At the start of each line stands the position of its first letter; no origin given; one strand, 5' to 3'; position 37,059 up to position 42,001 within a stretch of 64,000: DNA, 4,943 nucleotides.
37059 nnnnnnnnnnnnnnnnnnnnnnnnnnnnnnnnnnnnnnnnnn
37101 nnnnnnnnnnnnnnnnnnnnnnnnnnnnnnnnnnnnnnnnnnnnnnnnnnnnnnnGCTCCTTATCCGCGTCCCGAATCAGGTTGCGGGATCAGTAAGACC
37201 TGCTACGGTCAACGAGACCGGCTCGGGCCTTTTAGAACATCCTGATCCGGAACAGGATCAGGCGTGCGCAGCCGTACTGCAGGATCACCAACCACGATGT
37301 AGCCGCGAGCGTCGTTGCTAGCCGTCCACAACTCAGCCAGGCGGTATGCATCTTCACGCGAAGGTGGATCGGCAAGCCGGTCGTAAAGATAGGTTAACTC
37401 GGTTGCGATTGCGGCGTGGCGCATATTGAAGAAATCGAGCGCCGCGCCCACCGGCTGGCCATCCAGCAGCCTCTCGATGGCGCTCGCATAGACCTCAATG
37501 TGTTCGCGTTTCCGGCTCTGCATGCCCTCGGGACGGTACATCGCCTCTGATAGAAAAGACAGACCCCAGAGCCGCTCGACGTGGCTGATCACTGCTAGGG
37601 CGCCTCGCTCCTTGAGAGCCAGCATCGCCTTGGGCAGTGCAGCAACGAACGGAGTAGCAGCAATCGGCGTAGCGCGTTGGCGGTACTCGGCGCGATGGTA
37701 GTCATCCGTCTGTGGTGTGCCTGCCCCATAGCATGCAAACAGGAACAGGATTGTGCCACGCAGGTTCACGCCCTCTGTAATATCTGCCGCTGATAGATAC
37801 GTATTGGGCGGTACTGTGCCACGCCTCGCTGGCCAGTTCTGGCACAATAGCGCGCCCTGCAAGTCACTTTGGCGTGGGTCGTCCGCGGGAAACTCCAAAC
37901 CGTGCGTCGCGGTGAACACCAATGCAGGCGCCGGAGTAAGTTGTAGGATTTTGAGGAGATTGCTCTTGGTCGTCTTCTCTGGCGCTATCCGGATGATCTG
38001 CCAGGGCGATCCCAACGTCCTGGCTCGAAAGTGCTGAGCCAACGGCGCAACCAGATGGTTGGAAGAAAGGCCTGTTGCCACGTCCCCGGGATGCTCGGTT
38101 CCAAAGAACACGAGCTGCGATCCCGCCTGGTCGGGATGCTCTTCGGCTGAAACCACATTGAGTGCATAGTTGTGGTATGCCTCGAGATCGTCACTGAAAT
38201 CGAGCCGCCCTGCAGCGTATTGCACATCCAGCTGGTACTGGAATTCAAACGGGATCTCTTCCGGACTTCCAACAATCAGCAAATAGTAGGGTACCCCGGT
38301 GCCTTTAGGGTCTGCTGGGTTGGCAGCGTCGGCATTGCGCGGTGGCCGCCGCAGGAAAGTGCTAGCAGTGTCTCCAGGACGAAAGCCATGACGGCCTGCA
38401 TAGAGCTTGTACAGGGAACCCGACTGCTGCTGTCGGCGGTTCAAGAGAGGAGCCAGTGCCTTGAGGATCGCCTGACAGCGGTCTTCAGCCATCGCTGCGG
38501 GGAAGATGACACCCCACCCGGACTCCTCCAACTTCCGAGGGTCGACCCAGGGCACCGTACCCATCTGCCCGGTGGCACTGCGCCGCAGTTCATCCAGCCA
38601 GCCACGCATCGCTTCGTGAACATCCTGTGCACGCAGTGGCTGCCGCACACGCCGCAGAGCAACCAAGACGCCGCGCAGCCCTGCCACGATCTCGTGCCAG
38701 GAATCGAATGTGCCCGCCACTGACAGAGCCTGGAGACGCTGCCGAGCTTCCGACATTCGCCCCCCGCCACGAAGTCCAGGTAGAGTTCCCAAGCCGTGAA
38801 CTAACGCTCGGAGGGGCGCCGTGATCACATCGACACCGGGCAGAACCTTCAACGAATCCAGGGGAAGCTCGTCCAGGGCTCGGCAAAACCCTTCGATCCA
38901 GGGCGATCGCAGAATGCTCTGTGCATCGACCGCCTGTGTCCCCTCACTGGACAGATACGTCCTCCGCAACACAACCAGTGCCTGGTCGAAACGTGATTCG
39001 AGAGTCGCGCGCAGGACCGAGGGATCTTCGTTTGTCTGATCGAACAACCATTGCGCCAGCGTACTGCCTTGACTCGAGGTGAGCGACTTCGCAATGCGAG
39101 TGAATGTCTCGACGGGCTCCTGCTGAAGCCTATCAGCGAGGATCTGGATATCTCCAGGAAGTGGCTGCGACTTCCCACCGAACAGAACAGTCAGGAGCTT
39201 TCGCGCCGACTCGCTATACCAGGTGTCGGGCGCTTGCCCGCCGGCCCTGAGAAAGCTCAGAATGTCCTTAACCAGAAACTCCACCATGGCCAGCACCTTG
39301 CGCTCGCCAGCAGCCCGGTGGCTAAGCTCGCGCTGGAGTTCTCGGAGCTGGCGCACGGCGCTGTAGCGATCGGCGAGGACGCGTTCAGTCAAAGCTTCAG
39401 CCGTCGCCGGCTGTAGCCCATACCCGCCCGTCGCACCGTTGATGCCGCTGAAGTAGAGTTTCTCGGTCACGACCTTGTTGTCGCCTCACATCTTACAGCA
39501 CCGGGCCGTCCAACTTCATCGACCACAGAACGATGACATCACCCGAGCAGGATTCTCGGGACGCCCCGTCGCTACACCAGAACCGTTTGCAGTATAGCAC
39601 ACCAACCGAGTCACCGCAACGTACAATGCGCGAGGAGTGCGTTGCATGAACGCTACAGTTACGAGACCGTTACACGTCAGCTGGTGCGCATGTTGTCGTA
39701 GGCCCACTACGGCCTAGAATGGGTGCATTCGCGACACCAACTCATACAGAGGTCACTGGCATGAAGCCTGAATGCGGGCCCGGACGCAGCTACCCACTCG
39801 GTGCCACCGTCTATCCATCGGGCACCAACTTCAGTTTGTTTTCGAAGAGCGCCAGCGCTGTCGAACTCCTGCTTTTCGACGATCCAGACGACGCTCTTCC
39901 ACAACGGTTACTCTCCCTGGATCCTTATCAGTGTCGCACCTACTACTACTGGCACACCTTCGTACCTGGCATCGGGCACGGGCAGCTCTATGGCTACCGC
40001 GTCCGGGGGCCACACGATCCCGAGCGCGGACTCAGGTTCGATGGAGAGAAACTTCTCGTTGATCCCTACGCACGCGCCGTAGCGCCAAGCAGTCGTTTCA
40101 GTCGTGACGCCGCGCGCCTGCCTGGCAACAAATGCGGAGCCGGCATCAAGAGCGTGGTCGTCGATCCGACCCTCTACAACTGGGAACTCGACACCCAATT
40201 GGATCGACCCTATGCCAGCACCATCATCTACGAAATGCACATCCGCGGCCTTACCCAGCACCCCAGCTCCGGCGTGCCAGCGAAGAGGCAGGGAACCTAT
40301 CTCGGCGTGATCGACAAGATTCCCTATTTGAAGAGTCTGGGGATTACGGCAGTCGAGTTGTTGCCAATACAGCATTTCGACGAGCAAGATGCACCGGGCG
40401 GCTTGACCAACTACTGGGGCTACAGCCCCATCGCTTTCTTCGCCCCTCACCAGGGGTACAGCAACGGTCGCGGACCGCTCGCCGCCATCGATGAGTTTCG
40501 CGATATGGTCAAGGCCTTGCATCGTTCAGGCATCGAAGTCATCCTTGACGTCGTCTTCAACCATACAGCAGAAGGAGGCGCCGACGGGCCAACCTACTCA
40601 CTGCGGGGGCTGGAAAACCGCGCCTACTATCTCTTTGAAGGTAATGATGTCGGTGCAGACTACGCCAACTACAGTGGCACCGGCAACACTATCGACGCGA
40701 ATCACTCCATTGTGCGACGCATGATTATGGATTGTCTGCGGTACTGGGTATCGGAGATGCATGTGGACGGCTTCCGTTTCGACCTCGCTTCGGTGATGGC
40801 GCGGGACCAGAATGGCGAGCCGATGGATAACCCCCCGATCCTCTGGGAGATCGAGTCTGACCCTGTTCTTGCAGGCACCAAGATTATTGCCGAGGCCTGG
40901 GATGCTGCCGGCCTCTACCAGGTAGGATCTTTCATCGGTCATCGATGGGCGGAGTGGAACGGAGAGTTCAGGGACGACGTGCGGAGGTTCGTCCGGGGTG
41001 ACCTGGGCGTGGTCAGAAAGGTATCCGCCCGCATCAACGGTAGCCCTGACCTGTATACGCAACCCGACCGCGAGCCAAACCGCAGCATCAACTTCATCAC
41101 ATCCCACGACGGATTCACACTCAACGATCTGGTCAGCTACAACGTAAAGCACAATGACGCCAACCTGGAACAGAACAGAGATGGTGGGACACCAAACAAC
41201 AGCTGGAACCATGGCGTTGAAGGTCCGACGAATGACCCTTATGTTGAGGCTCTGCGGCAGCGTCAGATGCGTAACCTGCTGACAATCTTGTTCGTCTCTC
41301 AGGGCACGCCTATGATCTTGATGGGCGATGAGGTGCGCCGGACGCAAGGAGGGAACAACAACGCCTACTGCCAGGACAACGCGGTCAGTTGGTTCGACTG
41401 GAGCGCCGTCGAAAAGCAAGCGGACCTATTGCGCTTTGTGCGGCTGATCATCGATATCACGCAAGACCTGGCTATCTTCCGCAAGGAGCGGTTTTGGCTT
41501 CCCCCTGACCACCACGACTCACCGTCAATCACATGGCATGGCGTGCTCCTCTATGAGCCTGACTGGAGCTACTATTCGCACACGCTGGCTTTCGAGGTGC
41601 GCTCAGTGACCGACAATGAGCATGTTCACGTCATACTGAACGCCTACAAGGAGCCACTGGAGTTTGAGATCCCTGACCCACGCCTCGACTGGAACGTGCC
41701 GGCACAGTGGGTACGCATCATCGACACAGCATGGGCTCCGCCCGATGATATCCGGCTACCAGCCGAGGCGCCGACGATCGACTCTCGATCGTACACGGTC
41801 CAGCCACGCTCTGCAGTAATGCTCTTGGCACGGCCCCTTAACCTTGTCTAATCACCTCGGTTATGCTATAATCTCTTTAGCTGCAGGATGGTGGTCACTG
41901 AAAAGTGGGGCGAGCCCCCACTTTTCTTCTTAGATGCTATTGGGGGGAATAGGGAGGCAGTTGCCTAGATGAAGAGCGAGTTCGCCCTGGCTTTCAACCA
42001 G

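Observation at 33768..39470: Four-gene operon with two paralogous cytoplasmic clan-CD (gingipain/caspase-fold) protease-like proteins and two small unknown proteins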

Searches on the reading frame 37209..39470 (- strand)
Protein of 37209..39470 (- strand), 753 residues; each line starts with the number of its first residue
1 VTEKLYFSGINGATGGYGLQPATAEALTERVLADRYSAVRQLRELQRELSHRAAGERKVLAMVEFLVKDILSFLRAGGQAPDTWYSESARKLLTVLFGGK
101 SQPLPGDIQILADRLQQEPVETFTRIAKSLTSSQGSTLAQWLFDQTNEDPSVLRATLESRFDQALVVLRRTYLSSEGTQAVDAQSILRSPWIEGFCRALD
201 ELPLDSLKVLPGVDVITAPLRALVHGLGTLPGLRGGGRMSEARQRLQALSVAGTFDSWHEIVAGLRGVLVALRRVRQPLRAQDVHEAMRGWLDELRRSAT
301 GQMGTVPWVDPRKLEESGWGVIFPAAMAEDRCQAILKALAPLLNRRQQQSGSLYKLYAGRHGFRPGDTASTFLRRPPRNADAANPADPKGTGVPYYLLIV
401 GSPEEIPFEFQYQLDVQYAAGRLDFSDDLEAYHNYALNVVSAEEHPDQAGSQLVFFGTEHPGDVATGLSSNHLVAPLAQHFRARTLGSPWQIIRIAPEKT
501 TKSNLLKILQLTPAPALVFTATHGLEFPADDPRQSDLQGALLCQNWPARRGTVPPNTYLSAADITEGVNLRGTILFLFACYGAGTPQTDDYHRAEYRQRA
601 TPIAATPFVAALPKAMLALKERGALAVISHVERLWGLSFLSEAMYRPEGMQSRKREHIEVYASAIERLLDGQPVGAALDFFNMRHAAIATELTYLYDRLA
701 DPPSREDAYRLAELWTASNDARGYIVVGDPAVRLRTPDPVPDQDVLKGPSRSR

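Call 3: search_protein_families(library=pfam, proteins=[window:37209-39470:-], max_evalue=1)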
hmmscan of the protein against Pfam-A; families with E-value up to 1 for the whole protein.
window:37209-39470:- (753 aa): 0 families

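Call 4: search_protein_families(library=ncbifam, proteins=[window:37209-39470:-], max_evalue=1)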
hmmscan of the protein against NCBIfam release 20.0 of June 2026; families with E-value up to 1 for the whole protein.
window:37209-39470:- (753 aa): 0 families

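Call 5: search_protein_families(library=padloc, proteins=[window:37209-39470:-], max_evalue=1)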
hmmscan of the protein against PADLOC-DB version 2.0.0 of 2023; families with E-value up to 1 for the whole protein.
window:37209-39470:- (753 aa): 0 families

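Call 8: search_solved_structures(query=window:37209-39470:-, max_evalue=10, show_alignments=2)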
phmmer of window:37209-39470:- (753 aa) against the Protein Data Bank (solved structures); distinct sequences matched with E-value up to 10: 51.
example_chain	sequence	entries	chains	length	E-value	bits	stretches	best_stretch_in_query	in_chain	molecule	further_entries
1sw3_A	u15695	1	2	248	0.041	15.3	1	246-301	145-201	Triosephosphate isomerase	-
1spq_A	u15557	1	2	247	0.055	14.9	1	246-301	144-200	Triosephosphate isomerase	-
4ohq_A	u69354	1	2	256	0.11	13.9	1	249-294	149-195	Triosephosphate isomerase, chloroplastic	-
6nee_A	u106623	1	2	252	0.17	13.3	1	234-294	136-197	TRIOSEPHOSPHATE ISOMERASE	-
1tpw_A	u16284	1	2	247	0.17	13.2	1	246-299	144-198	TRIOSEPHOSPHATE ISOMERASE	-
1tpv_A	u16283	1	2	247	0.17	13.2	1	246-299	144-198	TRIOSEPHOSPHATE ISOMERASE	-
1tph_1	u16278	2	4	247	0.17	13.2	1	246-299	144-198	TRIOSEPHOSPHATE ISOMERASE | TRIOSE PHOSPHATE ISOMERASE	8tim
1tpu_A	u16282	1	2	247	0.17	13.2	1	246-299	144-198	TRIOSEPHOSPHATE ISOMERASE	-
7t0q_A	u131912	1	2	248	0.21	12.9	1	247-301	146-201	Triosephosphate isomerase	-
7sx1_A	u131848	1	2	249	0.21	12.9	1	247-301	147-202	Triosephosphate isomerase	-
4pod_A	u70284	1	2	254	0.23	12.8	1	247-301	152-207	Triosephosphate isomerase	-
2i9e_A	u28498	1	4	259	0.23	12.8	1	234-295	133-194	Triosephosphate isomerase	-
9f69_A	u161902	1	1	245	0.28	12.6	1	247-301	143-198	Triosephosphate isomerase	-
4br1_A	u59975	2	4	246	0.28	12.6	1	247-301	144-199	TRIOSEPHOSPHATE ISOMERASE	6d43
1hti_A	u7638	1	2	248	0.28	12.5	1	247-301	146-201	TRIOSEPHOSPHATE ISOMERASE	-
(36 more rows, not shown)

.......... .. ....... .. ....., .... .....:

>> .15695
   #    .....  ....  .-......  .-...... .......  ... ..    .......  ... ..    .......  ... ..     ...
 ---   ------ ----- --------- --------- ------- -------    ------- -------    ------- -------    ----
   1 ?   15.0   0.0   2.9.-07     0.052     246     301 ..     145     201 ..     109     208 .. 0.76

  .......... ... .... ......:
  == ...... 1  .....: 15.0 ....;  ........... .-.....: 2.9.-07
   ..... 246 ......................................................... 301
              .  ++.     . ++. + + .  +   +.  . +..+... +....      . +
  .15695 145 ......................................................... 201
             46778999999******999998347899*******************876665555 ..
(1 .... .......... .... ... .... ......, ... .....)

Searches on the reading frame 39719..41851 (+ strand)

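Call 59: search_protein_families(library=pfam, proteins=[window:39719-41851:+], max_evalue=0.00001)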
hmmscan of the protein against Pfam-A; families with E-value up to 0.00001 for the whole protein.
window:39719-41851:+ (710 aa): 3 families
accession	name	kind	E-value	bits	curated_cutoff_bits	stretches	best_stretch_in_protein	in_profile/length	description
PF00128.31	Alpha-amylase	-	5.9e-20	72.4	22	1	190-285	14-94/446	Alpha amylase, catalytic domain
PF02922.24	CBM_48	-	1.6e-15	57.6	22.4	1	26-118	1-83/83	Carbohydrate-binding module 48 (Isoamylase N-terminal domain)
PF21156.3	ISOA1-3_C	-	8.6e-06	26.4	27.3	0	606-685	2-75/106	Isoamylase 1-3, C-terminal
